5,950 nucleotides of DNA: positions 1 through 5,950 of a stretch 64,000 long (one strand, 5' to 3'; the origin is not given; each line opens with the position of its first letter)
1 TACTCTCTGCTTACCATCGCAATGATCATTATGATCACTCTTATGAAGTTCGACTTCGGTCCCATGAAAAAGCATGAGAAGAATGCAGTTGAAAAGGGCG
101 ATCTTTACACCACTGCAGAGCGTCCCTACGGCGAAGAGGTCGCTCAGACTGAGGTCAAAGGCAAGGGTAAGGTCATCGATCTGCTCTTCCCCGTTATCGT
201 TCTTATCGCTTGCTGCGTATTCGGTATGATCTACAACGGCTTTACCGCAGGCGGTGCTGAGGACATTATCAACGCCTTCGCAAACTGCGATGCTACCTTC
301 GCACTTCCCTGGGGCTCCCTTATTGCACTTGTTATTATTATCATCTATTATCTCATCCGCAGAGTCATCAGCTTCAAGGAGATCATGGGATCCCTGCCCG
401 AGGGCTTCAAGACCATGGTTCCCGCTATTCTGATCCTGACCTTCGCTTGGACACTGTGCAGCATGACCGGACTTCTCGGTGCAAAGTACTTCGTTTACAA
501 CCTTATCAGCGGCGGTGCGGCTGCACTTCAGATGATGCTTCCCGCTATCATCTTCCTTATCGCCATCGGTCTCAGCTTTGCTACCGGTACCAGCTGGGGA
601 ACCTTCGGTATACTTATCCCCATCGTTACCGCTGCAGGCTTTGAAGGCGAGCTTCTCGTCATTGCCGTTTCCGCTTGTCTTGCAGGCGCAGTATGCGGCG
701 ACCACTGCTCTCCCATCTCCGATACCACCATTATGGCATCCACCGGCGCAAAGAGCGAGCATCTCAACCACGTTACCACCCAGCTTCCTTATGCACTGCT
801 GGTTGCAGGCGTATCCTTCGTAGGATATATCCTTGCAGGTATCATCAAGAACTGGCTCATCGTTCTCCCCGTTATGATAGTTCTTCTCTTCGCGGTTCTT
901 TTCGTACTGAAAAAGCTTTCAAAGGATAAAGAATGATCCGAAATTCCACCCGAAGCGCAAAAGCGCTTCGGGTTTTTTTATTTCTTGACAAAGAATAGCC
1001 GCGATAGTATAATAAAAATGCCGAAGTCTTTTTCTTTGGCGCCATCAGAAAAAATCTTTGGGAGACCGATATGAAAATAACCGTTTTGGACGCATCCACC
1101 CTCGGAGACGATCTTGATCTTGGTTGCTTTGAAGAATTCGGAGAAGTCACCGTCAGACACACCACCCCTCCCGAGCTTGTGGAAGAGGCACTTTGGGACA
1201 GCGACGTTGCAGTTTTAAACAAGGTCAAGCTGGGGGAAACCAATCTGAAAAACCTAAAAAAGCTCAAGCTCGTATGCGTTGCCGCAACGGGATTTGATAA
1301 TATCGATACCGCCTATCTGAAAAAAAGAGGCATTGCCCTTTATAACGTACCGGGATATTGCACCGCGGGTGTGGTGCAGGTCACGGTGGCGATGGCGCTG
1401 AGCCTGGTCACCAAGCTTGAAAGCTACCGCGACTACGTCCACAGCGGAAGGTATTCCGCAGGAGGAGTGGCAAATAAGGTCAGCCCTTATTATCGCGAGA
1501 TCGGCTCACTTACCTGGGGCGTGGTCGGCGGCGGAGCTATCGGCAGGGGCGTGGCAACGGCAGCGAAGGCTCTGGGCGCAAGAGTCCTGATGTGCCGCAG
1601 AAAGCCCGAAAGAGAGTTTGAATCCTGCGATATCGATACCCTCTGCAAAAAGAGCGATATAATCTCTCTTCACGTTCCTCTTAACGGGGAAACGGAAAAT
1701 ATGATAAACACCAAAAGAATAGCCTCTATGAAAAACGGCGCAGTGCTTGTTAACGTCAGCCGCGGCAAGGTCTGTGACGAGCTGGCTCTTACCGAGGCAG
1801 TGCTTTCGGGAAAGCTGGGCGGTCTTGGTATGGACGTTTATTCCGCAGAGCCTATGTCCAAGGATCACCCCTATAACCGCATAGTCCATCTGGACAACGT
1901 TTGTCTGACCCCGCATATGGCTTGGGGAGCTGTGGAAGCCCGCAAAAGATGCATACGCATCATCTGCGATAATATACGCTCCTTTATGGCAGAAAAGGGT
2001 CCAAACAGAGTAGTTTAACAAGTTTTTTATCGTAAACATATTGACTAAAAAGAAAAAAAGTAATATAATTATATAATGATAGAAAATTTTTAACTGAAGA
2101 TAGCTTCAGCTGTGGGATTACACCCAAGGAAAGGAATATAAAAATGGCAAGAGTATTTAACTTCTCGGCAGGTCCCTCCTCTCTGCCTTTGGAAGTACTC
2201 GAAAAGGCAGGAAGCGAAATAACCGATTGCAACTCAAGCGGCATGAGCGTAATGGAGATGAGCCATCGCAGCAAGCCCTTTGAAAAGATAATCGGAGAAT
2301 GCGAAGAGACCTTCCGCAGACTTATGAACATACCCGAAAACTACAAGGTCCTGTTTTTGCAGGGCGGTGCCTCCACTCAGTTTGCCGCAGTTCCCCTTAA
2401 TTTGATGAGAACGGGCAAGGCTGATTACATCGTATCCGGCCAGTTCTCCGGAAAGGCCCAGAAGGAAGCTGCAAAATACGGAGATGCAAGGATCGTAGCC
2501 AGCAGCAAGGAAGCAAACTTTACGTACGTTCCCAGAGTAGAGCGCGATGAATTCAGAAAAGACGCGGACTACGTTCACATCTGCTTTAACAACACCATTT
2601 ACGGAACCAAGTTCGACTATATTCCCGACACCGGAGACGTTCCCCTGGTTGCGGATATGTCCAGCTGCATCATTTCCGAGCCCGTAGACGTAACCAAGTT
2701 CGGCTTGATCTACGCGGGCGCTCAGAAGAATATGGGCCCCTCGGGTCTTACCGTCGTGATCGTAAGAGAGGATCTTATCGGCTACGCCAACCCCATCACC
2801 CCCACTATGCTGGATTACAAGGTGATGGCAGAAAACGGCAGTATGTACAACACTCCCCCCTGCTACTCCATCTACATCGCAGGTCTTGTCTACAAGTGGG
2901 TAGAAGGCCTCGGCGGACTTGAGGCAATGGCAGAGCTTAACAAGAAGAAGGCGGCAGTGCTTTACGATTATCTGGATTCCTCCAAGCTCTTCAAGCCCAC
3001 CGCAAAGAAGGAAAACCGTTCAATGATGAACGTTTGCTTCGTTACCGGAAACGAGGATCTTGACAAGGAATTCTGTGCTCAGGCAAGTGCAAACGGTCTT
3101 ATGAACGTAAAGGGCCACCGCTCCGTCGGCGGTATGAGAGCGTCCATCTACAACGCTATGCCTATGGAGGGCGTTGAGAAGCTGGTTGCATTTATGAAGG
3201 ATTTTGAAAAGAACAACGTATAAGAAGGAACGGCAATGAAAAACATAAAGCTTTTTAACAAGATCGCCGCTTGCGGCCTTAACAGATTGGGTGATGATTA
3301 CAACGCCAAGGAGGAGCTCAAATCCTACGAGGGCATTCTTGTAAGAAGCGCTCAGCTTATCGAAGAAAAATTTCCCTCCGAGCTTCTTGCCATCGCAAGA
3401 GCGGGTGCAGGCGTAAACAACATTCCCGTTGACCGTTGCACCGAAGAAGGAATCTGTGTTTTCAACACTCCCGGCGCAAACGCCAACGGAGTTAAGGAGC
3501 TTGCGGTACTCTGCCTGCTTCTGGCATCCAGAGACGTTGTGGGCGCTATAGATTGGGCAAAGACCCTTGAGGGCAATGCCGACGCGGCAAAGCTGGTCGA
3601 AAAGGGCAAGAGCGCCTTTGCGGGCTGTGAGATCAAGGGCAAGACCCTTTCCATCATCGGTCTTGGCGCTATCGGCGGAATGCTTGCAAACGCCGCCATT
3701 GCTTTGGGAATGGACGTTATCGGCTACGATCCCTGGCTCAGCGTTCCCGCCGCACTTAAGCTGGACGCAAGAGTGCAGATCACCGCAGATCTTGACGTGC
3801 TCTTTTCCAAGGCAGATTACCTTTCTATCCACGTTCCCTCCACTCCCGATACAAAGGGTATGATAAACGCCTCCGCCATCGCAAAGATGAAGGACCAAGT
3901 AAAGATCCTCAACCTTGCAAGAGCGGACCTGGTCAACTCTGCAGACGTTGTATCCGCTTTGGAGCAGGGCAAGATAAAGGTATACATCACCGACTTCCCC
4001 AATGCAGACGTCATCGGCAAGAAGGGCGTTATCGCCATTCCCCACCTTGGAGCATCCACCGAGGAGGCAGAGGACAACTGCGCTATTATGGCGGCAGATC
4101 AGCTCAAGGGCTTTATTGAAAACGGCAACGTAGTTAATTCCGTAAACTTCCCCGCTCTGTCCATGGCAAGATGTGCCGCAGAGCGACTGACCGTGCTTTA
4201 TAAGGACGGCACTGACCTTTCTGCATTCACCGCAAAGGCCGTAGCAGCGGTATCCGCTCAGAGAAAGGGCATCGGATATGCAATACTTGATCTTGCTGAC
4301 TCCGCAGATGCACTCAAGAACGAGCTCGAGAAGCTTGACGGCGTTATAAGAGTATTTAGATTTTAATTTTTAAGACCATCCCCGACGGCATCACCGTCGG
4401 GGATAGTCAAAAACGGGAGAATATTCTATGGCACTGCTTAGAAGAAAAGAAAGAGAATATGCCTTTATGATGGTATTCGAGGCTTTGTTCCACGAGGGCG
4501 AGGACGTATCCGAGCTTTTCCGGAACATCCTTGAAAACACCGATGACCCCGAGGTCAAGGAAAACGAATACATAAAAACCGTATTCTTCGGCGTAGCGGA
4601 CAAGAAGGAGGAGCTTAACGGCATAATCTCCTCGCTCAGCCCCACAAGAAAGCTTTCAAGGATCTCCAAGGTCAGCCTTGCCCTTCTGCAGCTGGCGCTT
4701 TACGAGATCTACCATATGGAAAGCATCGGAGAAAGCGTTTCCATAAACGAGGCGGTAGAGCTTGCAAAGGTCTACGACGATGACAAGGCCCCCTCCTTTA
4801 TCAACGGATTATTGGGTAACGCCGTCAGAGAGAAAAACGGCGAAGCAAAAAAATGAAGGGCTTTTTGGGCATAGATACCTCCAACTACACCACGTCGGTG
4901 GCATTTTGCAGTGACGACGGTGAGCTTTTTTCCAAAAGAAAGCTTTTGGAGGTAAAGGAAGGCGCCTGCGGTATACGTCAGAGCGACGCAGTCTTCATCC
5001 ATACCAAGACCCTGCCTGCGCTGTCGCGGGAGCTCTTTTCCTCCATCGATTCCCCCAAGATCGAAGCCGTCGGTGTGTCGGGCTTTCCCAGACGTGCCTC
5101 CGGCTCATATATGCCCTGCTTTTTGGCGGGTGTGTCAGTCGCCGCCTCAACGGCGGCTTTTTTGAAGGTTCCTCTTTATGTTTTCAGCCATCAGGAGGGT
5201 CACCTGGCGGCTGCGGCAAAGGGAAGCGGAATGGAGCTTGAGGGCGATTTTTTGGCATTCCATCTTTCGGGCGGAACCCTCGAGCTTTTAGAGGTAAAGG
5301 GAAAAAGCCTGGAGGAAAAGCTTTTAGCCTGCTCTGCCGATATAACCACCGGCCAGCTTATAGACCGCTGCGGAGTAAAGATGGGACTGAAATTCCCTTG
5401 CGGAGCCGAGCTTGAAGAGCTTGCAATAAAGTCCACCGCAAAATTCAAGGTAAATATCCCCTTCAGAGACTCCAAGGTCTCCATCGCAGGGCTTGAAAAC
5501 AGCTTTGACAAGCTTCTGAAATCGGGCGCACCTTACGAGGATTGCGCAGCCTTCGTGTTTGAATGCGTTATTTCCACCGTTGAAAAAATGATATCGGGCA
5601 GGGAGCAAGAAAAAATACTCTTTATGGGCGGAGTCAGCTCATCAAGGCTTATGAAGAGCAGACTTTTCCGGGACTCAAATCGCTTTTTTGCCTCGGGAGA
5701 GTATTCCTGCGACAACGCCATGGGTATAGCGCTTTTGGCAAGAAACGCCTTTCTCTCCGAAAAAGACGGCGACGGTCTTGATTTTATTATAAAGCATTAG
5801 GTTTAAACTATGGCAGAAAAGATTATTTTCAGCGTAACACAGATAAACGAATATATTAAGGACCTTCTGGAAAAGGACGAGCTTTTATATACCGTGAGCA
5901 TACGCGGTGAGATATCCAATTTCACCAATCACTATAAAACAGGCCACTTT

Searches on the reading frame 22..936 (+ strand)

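Call 8: search_protein_families(library=pfam, proteins=[window:22-936:+], max_evalue=0.001)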
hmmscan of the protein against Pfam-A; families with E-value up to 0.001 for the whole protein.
window:22-936:+ (304 aa): 1 family
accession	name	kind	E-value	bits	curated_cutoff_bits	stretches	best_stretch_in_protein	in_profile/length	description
PF03553.21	Na_H_antiporter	-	8.3e-45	153.8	23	1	1-274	52-303/303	Na+/H+ antiporter family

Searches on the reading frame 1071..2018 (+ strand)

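Call 8: search_protein_families(library=pfam, proteins=[window:1071-2018:+], max_evalue=0.001)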
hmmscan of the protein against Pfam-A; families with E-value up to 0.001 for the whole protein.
window:1071-2018:+ (315 aa): 4 families
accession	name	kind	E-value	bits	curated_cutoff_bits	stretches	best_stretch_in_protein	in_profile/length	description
PF02826.25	2-Hacid_dh_C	-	6.2e-48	163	25.1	1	106-284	1-178/178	D-isomer specific 2-hydroxyacid dehydrogenase, NAD binding domain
PF00389.36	2-Hacid_dh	-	4.8e-21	75.3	24.6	1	17-315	12-133/134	D-isomer specific 2-hydroxyacid dehydrogenase, catalytic domain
PF00670.27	AdoHcyase_NAD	-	2.2e-05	25.1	27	1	151-237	28-115/162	S-adenosyl-L-homocysteine hydrolase, NAD binding domain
PF01262.27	AlaDh_PNT_C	-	0.0008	19.3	23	0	151-230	33-129/214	Alanine dehydrogenase/PNT, C-terminal domain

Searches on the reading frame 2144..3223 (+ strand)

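Call 8: search_protein_families(library=pfam, proteins=[window:2144-3223:+], max_evalue=0.001)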
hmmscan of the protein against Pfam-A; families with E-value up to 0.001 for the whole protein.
window:2144-3223:+ (359 aa): 1 family
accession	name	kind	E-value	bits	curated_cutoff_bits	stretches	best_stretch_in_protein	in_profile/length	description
PF00266.25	Aminotran_5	-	5.2e-49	167.6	21.5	1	4-347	1-371/371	Aminotransferase class-V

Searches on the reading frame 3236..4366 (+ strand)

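Call 8: search_protein_families(library=pfam, proteins=[window:3236-4366:+], max_evalue=0.001)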
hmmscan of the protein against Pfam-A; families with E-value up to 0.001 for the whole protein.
window:3236-4366:+ (376 aa): 4 families
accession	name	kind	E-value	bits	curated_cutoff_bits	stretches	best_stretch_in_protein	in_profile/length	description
PF02826.25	2-Hacid_dh_C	-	1.3e-34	119.5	25.1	1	123-271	24-177/178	D-isomer specific 2-hydroxyacid dehydrogenase, NAD binding domain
PF00389.36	2-Hacid_dh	-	5.4e-19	68.6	24.6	1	25-304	34-134/134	D-isomer specific 2-hydroxyacid dehydrogenase, catalytic domain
PF22660.2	RS_preATP-grasp-like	-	0.00014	22.6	27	1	136-224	2-87/98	Ribonucleotide synthetase preATP-grasp domain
PF03446.21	NAD_binding_2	-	0.00016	22.2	21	1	138-246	2-111/161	NAD binding domain of 6-phosphogluconate dehydrogenase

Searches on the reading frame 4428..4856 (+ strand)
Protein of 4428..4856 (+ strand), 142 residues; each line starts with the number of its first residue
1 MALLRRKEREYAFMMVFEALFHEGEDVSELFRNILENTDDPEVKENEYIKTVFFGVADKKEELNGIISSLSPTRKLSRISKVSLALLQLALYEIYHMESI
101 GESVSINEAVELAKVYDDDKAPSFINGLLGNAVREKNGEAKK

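Call 8: search_protein_families(library=pfam, proteins=[window:4428-4856:+], max_evalue=0.001)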
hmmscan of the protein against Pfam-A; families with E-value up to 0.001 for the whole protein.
window:4428-4856:+ (142 aa): 1 family
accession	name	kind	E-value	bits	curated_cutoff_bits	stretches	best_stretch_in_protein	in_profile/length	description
PF01029.23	NusB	-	9.4e-30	104.2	23.1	1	6-134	1-133/133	NusB family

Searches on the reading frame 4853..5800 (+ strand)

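Call 8: search_protein_families(library=pfam, proteins=[window:4853-5800:+], max_evalue=0.001)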
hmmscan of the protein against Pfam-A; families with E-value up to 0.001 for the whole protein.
window:4853-5800:+ (315 aa): 1 family
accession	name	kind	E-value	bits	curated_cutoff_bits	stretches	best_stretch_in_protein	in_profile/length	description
PF00814.31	TsaD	-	3e-15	57.1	24.8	1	50-293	29-263/264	tRNA N6-adenosine threonylcarbamoyltransferase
